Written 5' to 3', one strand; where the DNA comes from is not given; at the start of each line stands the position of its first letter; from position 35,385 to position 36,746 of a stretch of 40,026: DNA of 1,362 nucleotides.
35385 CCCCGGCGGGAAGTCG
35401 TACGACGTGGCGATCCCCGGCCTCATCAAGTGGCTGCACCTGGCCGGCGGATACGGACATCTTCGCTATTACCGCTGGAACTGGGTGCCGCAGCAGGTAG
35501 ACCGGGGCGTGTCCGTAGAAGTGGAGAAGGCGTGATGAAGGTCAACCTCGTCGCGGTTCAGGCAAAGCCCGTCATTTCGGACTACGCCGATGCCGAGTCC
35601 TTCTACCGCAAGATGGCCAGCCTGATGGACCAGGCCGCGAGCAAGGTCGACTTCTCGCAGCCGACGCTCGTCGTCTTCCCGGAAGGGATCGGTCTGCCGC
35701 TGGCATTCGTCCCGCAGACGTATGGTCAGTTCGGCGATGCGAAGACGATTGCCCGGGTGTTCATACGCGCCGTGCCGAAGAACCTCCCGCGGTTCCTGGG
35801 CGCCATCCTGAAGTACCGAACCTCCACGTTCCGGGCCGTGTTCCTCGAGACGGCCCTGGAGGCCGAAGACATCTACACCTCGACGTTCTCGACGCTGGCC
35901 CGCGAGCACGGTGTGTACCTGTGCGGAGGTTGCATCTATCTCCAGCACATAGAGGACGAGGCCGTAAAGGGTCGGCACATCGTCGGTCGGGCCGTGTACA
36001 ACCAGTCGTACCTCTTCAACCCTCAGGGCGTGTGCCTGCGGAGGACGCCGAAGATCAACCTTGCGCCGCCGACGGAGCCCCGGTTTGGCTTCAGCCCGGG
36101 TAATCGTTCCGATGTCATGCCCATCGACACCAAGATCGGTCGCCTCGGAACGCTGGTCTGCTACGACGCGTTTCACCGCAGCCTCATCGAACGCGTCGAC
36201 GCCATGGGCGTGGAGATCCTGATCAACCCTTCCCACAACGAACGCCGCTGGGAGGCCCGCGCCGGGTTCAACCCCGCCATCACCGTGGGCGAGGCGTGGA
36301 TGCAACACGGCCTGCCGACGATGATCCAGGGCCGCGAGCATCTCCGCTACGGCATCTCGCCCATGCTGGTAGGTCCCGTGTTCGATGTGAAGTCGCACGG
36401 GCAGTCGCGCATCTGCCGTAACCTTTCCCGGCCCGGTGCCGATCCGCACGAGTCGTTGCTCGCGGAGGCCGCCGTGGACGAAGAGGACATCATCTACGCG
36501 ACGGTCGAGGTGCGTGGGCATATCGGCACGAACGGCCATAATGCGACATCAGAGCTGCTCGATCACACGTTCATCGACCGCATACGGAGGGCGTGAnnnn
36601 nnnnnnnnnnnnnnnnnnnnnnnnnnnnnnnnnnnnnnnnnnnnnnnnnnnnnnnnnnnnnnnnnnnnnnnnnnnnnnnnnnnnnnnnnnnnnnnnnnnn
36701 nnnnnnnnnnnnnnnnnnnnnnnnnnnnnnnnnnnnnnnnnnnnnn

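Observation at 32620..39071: CN-hydrolase and NCS1-type permease translationally wedged between the Tat-alpha and its beta subunit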

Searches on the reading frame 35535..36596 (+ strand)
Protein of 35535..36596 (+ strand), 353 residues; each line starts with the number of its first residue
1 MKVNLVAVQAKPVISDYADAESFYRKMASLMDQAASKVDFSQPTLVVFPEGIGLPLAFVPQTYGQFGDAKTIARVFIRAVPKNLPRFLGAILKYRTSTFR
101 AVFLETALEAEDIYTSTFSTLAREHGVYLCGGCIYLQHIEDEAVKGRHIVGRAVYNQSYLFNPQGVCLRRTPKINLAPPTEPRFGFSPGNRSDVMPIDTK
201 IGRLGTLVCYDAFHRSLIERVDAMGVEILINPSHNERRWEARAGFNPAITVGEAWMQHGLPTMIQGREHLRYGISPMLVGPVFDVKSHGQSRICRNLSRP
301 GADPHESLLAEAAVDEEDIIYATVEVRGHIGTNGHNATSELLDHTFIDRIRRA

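Call 7: search_protein_families(library=pfam, proteins=[window:35535-36596:+])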
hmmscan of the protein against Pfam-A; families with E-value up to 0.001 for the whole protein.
window:35535-36596:+ (353 aa): 1 family
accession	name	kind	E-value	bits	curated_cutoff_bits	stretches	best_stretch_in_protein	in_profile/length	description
PF00795.27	CN_hydrolase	-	7.3e-18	65.3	23.2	1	7-244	4-172/256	Carbon-nitrogen hydrolase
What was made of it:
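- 35535..36596 (+): Nitrilase-superfamily (CN-hydrolase) enzyme with no signal peptide, so presumed cytoplasmic. It carries an extra helical insert at about residues 53-125. PF00795 (call 7).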

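Call 11: search_protein_families(library=pfam, proteins=[window:35535-36596:+], max_evalue=10)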
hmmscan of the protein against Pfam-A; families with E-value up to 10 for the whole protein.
window:35535-36596:+ (353 aa): 1 family
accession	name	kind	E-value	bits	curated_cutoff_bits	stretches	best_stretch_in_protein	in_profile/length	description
PF00795.27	CN_hydrolase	-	7.3e-18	65.3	23.2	1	7-244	4-172/256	Carbon-nitrogen hydrolase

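Call 12: search_protein_families(library=ncbifam, proteins=[window:35535-36596:+], max_evalue=1)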
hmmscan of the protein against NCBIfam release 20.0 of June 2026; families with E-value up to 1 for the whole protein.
window:35535-36596:+ (353 aa): 6 families
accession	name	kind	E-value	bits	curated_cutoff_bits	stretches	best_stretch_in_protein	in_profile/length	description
TIGR00546.1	lnt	equivalog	9.6e-07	28.3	132.9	1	3-234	162-349/395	apolipoprotein N-acyltransferase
TIGR04048.1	nitrile_sll0784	equivalog_domain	4.8e-05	22.5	502.6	1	153-213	105-163/301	Nit6803 family nitrilase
NF043013.1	DeGluthAmidYersProt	equivalog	0.0035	16.5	500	1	195-233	143-181/278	deaminated glutathione amidase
TIGR03381.1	agmatine_aguB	equivalog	0.007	15.7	410.25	1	151-233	91-174/279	N-carbamoylputrescine amidase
NF010588.0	PRK13981.1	equivalog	0.038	12.4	479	1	182-233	126-174/546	NAD+ synthase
NF040852.1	nitrile_Arch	equivalog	0.093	11.8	500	1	153-234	94-171/262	nitrilase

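Call 13: find_homologous_proteins(query=window:35535-36596:+)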
Query window:35535-36596:+ (353 aa): 152 proteins with E <= 0.001 among 2237 candidates; the best 120 are listed.
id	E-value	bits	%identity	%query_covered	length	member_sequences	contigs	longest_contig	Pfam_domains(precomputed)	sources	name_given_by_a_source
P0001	3.7e-238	807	100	100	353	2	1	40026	PF00795.28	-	-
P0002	7.2e-209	711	86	100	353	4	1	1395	PF00795.28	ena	-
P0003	2.6e-202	689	84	99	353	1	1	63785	PF00795.28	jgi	jgi:predicted amidohydrolase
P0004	1.1e-197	674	80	100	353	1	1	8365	PF00795.28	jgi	jgi:predicted amidohydrolase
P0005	2.3e-196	670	81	100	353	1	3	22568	PF00795.28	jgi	-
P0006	4.7e-193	659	79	100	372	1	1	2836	PF00795.28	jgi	jgi:predicted amidohydrolase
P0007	1.1e-187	641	78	97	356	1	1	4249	PF00795.28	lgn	-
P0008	2.1e-187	640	81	95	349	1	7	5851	PF00795.28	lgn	-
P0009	4.4e-187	639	82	95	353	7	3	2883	PF00795.28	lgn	-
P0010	1.1e-184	631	77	99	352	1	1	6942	PF00795.28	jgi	jgi:predicted amidohydrolase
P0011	4.8e-184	629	81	95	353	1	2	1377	PF00795.28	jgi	jgi:predicted amidohydrolase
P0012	2.8e-183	627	80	95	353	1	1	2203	PF00795.28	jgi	jgi:predicted amidohydrolase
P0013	4.4e-183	626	79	95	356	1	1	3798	PF00795.28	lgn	-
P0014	9.6e-183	625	79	95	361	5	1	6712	PF00795.28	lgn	-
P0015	2.2e-182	624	76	100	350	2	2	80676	PF00795.28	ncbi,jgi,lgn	-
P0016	3.0e-182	623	77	100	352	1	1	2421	PF00795.28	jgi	jgi:predicted amidohydrolase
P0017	3.6e-182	623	80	95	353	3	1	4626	PF00795.28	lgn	-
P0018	1.3e-181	621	78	97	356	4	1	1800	PF00795.28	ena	-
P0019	4.4e-181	619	80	93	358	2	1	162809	PF00795.28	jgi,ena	-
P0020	1.1e-180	618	76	99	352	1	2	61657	PF00795.28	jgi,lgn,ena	-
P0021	1.9e-180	617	78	97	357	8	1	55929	PF00795.28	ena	-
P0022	4.2e-180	616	78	96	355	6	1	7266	PF00795.28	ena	-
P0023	5.6e-180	616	81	93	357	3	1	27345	PF00795.28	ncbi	-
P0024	8.9e-180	615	77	97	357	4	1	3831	PF00795.28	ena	-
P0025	1.2e-179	615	74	99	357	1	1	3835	PF00795.28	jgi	jgi:predicted amidohydrolase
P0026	3.5e-179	613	80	93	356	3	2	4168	PF00795.28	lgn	-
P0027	3.8e-179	613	77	97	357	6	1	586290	PF00795.28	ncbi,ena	-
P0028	3.8e-179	613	77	97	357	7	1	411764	PF00795.28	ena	-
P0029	6.1e-179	612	77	96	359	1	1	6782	PF00795.28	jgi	-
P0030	6.4e-179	612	79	95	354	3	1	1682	PF00795.28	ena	-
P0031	6.5e-179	612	76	97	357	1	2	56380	PF00795.28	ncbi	-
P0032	9.0e-179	612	76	97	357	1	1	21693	PF00795.28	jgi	jgi:predicted amidohydrolase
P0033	5.7e-178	609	78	95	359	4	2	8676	PF00795.28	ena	-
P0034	2.0e-177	607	77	97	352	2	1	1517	PF00795.28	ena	-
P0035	9.7e-177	605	77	97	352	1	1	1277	PF00795.28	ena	-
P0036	1.7e-176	604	76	97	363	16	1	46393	PF00795.28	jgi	jgi:predicted amidohydrolase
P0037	1.4e-175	601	77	95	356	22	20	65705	PF00795.28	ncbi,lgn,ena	-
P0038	2.7e-175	600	75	97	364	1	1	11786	PF00795.28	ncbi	-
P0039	3.7e-175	600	72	100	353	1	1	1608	PF00795.28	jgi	jgi:predicted amidohydrolase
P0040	1.5e-174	598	79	92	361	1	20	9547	PF00795.28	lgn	-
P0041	3.3e-173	594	77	94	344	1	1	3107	PF00795.28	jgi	jgi:predicted amidohydrolase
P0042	1.1e-171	589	75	95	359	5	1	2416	PF00795.28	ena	-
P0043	1.4e-171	588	75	96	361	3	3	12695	PF00795.28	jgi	jgi:predicted amidohydrolase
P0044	4.5e-168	577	75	92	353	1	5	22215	PF00795.28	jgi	jgi:predicted amidohydrolase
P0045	1.0e-167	575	75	93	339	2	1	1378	PF00795.28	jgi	jgi:predicted amidohydrolase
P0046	5.7e-167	573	73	95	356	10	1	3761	PF00795.28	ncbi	-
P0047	1.3e-165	569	73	93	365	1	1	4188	PF00795.28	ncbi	-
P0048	1.1e-164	565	78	89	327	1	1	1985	PF00795.28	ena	-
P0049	4.6e-164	563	76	91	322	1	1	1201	PF00795.28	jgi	jgi:predicted amidohydrolase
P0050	4.8e-164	563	74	93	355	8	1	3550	PF00795.28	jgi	jgi:predicted amidohydrolase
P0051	1.5e-163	562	71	95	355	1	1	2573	PF00795.28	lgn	-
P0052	5.3e-163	560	82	81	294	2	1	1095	PF00795.28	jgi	jgi:predicted amidohydrolase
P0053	2.4e-149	515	80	78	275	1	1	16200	PF00795.28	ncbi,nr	ncbi:MAG TPA: carbon-nitrogen hydrolase family protein, partial [Dehalococcoidia bacterium]|nr:carbo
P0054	1.1e-125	437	76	70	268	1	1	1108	PF00795.28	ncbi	-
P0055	2.7e-118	413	56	92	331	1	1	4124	PF00795.28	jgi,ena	-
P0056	1.0e-111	391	53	92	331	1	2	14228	PF00795.28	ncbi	-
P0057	2.3e-111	390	53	93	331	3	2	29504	PF00795.28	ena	-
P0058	6.8e-111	389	54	93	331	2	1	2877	PF00795.28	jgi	-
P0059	1.4e-110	388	54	92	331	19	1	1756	PF00795.28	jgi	-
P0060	1.9e-110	387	54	92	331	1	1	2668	PF00795.28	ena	-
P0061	2.2e-110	387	54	93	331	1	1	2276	PF00795.28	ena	-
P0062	4.7e-110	386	54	92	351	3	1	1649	PF00795.28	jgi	jgi:predicted amidohydrolase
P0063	2.4e-108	380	53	92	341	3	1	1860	PF00795.28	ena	-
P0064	9.5e-108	378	51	92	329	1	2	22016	PF00795.28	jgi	jgi:predicted amidohydrolase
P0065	1.3e-107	378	53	92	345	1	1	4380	PF00795.28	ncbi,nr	ncbi:MAG: nitrilase-related carbon-nitrogen hydrolase [Chloroflexota bacterium]|nr:nitrilase-related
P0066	3.7e-107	376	52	93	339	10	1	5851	PF00795.28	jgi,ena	-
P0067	4.6e-107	376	52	92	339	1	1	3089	PF00795.28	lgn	-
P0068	6.5e-107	376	53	92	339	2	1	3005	PF00795.28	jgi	-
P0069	2.6e-106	374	52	93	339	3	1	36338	PF00795.28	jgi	jgi:predicted amidohydrolase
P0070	2.2e-105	371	51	92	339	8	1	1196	PF00795.28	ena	-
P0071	7.8e-105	369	50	92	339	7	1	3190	PF00795.28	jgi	-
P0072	8.8e-105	369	52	92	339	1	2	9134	PF00795.28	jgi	jgi:predicted amidohydrolase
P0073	1.0e-104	368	52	92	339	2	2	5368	PF00795.28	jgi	jgi:predicted amidohydrolase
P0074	1.1e-104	368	53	92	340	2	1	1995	PF00795.28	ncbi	-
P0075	1.4e-104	368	52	92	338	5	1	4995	PF00795.28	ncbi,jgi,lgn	-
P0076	1.8e-104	368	51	92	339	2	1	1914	PF00795.28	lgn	-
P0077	2.0e-104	367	52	92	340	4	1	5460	PF00795.28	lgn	-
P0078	6.9e-103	362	52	92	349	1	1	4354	PF00795.28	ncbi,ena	-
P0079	4.7e-102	360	51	92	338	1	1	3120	PF00795.28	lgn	-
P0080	7.7e-102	359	51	92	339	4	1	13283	PF00795.28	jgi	jgi:predicted amidohydrolase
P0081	5.5e-101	356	50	92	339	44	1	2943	PF00795.28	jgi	jgi:predicted amidohydrolase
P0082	1.4e-100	355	50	92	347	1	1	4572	PF00795.28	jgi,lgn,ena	-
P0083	6.5e-100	353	49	92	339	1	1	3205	PF00795.28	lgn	-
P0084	5.3e-99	350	50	92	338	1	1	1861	PF00795.28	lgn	-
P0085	5.4e-99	350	50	92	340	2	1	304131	PF00795.28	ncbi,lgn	-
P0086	8.5e-99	349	49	95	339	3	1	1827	PF00795.28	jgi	jgi:predicted amidohydrolase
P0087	8.9e-99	349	54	77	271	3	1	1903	PF00795.28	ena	-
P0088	2.7e-97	344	49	92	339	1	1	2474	PF00795.28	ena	-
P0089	6.2e-97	343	48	92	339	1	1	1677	PF00795.28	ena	-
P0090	1.9e-96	341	49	92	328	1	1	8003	PF00795.28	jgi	jgi:predicted amidohydrolase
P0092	2.4e-93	331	47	92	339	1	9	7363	PF00795.28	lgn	-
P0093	2.2e-88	315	48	93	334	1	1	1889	PF00795.28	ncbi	-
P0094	2.9e-88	314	48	93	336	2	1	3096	PF00795.28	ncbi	-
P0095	4.0e-88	314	48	92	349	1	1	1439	PF00795.28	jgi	-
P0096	4.2e-87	310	47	93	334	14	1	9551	PF00795.28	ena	-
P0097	1.2e-86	309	47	93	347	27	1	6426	PF00795.28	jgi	-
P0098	1.2e-86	309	46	93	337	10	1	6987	PF00795.28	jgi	jgi:predicted amidohydrolase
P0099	3.5e-86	307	48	92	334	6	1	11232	PF00795.28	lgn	-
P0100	1.3e-85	306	46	94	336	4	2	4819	PF00795.28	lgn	-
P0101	6.9e-85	303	46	93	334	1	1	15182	PF00795.28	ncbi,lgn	-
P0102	2.8e-84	301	46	92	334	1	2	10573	PF00795.28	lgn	-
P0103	3.2e-84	301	47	93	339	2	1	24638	PF00795.28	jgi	jgi:predicted amidohydrolase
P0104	1.7e-83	299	45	93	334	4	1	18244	PF00795.28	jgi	jgi:predicted amidohydrolase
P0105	2.6e-83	298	46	93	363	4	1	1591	PF00795.28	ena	-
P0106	2.6e-83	298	46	93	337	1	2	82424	PF00795.28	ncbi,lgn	-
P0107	2.9e-83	298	47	92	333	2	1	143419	PF00795.28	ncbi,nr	ncbi:MAG: carbon-nitrogen hydrolase family protein [Dehalococcoidia bacterium]|nr:carbon-nitrogen hy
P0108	3.0e-83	298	47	92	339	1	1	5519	PF00795.28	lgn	-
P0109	3.2e-83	298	47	93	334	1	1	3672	PF00795.28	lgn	-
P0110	5.3e-83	297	47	92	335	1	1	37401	PF00795.28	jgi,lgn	jgi:predicted amidohydrolase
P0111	2.1e-82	295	46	93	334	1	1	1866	PF00795.28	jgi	jgi:predicted amidohydrolase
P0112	7.5e-82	293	47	92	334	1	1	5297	PF00795.28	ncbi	-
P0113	9.8e-82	293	45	92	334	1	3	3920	PF00795.28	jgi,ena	-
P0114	1.1e-81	293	45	93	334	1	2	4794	PF00795.28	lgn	-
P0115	1.1e-81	293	46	92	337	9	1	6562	PF00795.28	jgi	jgi:predicted amidohydrolase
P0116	2.6e-81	291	46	93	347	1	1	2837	PF00795.28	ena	-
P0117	3.4e-81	291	46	94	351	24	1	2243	PF00795.28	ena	-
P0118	8.8e-81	290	46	92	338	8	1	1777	PF00795.28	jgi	jgi:predicted amidohydrolase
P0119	1.7e-80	289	45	92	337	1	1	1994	PF00795.28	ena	-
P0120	3.8e-80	288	46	92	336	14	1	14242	PF00795.28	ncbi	-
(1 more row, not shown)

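Call 14: find_encoding_contigs(protein=P0027, flank=8000, max_places=3)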
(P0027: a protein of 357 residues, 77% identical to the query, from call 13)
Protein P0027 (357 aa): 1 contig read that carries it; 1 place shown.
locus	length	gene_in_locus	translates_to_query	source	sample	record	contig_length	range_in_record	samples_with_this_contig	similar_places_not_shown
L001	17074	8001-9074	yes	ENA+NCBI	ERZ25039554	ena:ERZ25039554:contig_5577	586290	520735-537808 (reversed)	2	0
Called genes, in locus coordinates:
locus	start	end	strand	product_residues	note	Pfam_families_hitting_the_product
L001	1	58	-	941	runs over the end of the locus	PF00384:Molybdopterin, PF01568:Molydop_binding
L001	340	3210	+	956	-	PF00384:Molybdopterin, PF01568:Molydop_binding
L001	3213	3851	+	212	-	PF09459:EB_dh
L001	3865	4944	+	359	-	PF12838:Fer4_7 (faint), PF12797:Fer4_2 (faint), PF12837:Fer4_6 (faint), PF13237:Fer4_10 (faint), PF13247:Fer4_11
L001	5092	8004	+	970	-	PF00384:Molybdopterin, PF01568:Molydop_binding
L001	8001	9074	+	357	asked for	PF00795:CN_hydrolase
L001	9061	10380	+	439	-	-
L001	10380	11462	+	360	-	PF12797:Fer4_2 (faint), PF13187:Fer4_9 (faint), PF13237:Fer4_10 (weak), PF13247:Fer4_11, PF12838:Fer4_7 (weak)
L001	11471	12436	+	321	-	PF19300:BPD_transp_1_N, PF00528:BPD_transp_1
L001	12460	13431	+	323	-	PF00528:BPD_transp_1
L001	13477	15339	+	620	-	PF00496:SBP_bac_5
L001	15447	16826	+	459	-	PF01590:GAF, PF13185:GAF_2, PF07730:HisKA_3, PF02518:HATPase_c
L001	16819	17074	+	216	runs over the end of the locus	PF00072:Response_reg, PF00196:GerE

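Call 15: find_encoding_contigs(protein=P0085, flank=8000, max_places=3)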
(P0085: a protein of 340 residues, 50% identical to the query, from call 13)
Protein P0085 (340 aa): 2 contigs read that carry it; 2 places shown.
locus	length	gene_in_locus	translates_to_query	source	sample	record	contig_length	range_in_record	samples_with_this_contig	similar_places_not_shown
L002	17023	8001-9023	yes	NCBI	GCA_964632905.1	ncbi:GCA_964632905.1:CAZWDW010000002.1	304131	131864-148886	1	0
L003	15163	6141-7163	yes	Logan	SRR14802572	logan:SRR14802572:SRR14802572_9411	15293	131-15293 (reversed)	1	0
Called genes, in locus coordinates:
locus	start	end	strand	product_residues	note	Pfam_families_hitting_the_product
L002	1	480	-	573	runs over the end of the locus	PF02730:AFOR_N, PF01314:AFOR_C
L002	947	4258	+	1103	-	PF00672:HAMP, PF00989:PAS, PF08448:PAS_4, PF13426:PAS_9, PF00989:PAS, PF13426:PAS_9, PF00990:GGDEF, PF01590:GAF, +4 more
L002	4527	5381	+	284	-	PF01261:AP_endonuc_2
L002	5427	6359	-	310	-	PF00126:HTH_1, PF03466:LysR_substrate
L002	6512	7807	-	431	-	PF05977:MFS_3, PF07690:MFS_1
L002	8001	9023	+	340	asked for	PF00795:CN_hydrolase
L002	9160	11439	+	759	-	PF26550:Tricorn_2nd (faint), PF07676:PD40 (faint), PF26549:Tricorn_N (weak)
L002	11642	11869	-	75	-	-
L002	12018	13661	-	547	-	PF02776:TPP_enzyme_N, PF00205:TPP_enzyme_M, PF02775:TPP_enzyme_C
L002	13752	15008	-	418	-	PF02515:CoA_transf_3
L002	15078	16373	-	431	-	PF02515:CoA_transf_3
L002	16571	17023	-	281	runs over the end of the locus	PF02511:Thy1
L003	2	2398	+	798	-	?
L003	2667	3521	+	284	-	PF01261:AP_endonuc_2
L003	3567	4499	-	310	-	PF00126:HTH_1, PF03466:LysR_substrate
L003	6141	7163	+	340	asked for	PF00795:CN_hydrolase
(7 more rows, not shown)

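Call 16: find_encoding_contigs(protein=P0107, flank=8000, max_places=3)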
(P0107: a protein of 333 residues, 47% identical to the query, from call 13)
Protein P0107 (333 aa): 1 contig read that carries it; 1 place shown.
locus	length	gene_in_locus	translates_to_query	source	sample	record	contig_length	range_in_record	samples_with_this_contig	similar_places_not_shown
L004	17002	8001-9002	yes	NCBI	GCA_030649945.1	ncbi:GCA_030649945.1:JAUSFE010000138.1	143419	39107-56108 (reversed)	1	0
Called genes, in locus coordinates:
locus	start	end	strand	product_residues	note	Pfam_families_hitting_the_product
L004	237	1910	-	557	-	PF02776:TPP_enzyme_N, PF00205:TPP_enzyme_M, PF02775:TPP_enzyme_C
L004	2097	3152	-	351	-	PF00768:Peptidase_S11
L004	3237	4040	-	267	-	PF00378:ECH_1, PF16113:ECH_2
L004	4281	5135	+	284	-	PF00296:Bac_luciferase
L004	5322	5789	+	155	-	-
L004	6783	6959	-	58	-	-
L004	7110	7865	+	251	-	PF00378:ECH_1, PF16113:ECH_2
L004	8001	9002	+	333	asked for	PF00795:CN_hydrolase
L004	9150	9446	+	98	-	PF01541:GIY-YIG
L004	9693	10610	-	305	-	PF00296:Bac_luciferase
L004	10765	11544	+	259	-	-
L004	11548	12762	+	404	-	PF08450:SGL (faint)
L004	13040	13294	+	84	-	-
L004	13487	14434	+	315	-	PF20030:bpMoxR, PF00004:AAA (weak), PF07726:AAA_3, PF07728:AAA_5, PF17863:AAA_lid_2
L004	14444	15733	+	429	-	PF01882:DUF58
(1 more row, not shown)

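Call 17: find_encoding_contigs(protein=P0057, flank=8000, max_places=3)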
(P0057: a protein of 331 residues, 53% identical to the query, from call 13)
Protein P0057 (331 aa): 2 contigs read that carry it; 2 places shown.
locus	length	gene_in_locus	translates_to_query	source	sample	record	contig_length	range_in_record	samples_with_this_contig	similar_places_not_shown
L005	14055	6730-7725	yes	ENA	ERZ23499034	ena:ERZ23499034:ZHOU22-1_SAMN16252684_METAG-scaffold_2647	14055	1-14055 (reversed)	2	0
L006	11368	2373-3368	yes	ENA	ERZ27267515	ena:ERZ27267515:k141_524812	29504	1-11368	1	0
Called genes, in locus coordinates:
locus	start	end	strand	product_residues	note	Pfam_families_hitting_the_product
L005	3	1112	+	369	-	?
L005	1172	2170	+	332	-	PF12797:Fer4_2 (faint), PF12837:Fer4_6 (faint), PF13237:Fer4_10 (weak), PF13247:Fer4_11, PF12838:Fer4_7 (weak)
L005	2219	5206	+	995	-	PF00384:Molybdopterin, PF01568:Molydop_binding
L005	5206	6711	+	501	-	-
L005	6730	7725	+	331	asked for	PF00795:CN_hydrolase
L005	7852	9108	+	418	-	PF04055:Radical_SAM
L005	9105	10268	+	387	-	PF04055:Radical_SAM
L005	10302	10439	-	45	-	PF13370:Fer4_13 (weak), PF13459:Fer4_15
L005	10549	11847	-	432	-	PF00067:p450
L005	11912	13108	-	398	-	PF04909:Amidohydro_2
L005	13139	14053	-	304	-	?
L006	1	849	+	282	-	?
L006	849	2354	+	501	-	-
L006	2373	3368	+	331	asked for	PF00795:CN_hydrolase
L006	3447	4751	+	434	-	PF04055:Radical_SAM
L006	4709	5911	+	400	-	PF04055:Radical_SAM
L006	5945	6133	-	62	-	PF13459:Fer4_15, PF13370:Fer4_13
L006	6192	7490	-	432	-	PF00067:p450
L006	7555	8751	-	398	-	PF04909:Amidohydro_2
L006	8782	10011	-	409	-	PF04909:Amidohydro_2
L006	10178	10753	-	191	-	PF00510:COX3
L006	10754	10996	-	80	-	PF03626:COX4_pro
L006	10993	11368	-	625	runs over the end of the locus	PF00115:COX1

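Call 18: find_encoding_contigs(protein=P0019, flank=10000, max_places=2)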
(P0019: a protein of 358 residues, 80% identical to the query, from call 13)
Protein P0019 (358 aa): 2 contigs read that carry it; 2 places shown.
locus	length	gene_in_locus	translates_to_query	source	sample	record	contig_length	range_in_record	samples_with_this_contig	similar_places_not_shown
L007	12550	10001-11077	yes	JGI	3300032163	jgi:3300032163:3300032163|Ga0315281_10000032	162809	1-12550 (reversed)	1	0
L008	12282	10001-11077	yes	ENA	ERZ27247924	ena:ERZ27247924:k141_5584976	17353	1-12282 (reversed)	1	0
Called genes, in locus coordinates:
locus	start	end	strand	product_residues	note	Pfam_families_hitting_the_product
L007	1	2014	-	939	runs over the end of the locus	PF00384:Molybdopterin, PF01568:Molydop_binding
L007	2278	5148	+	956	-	PF00384:Molybdopterin, PF01568:Molydop_binding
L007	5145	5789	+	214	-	PF09459:EB_dh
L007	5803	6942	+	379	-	PF12797:Fer4_2 (faint), PF12837:Fer4_6 (faint), PF13237:Fer4_10 (faint), PF13247:Fer4_11, PF12838:Fer4_7 (weak)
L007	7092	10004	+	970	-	PF00384:Molybdopterin, PF01568:Molydop_binding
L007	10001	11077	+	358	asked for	PF00795:CN_hydrolase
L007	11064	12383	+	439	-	-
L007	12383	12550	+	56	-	?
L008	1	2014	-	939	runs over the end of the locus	PF00384:Molybdopterin, PF01568:Molydop_binding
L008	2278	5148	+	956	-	PF00384:Molybdopterin, PF01568:Molydop_binding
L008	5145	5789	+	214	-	PF09459:EB_dh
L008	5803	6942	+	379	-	PF12797:Fer4_2 (faint), PF12837:Fer4_6 (faint), PF13237:Fer4_10 (faint), PF13247:Fer4_11, PF12838:Fer4_7 (weak)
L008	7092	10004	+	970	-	PF00384:Molybdopterin, PF01568:Molydop_binding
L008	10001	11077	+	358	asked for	PF00795:CN_hydrolase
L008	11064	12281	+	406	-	?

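Call 19: find_encoding_contigs(protein=P0015, flank=10000, max_places=2)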
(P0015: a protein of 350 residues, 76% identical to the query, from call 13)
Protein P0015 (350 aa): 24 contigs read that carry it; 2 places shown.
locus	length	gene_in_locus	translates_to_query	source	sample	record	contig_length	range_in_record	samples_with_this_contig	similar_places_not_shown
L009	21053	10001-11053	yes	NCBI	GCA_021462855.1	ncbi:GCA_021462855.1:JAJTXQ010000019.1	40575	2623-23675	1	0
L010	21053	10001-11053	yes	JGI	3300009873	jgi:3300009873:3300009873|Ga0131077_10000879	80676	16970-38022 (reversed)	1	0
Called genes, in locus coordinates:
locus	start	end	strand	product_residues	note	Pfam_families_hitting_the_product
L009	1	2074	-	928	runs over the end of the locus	PF00384:Molybdopterin, PF01568:Molydop_binding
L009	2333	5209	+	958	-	PF00384:Molybdopterin, PF01568:Molydop_binding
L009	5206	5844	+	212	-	PF09459:EB_dh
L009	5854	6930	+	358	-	PF12797:Fer4_2 (faint), PF12837:Fer4_6 (faint), PF13237:Fer4_10 (faint), PF13247:Fer4_11, PF12838:Fer4_7 (weak)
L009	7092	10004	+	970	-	PF00384:Molybdopterin, PF01568:Molydop_binding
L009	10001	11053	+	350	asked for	PF00795:CN_hydrolase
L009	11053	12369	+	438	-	-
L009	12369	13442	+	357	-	PF12797:Fer4_2 (faint), PF13237:Fer4_10 (weak), PF13247:Fer4_11, PF12838:Fer4_7 (weak)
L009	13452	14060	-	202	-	PF12804:NTP_transf_3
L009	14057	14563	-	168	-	-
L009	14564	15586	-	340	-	PF04055:Radical_SAM, PF06463:Mob_synth_C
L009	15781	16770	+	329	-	PF02678:Pirin, PF05726:Pirin_C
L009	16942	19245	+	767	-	PF08448:PAS_4 (faint), PF12860:PAS_7, PF00990:GGDEF, PF00563:EAL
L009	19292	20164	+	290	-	PF13622:4HBT_3, PF20789:4HBT_3C, PF02551:Acyl_CoA_thio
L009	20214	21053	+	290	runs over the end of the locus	PF17827:PrmC_N, PF01170:UPF0020, PF05175:MTS, PF06325:PrmA, PF24675:NpmA, PF08242:Methyltransf_12, PF13649:Methyltransf_25, PF13847:Methyltransf_31, +2 more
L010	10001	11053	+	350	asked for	PF00795:CN_hydrolase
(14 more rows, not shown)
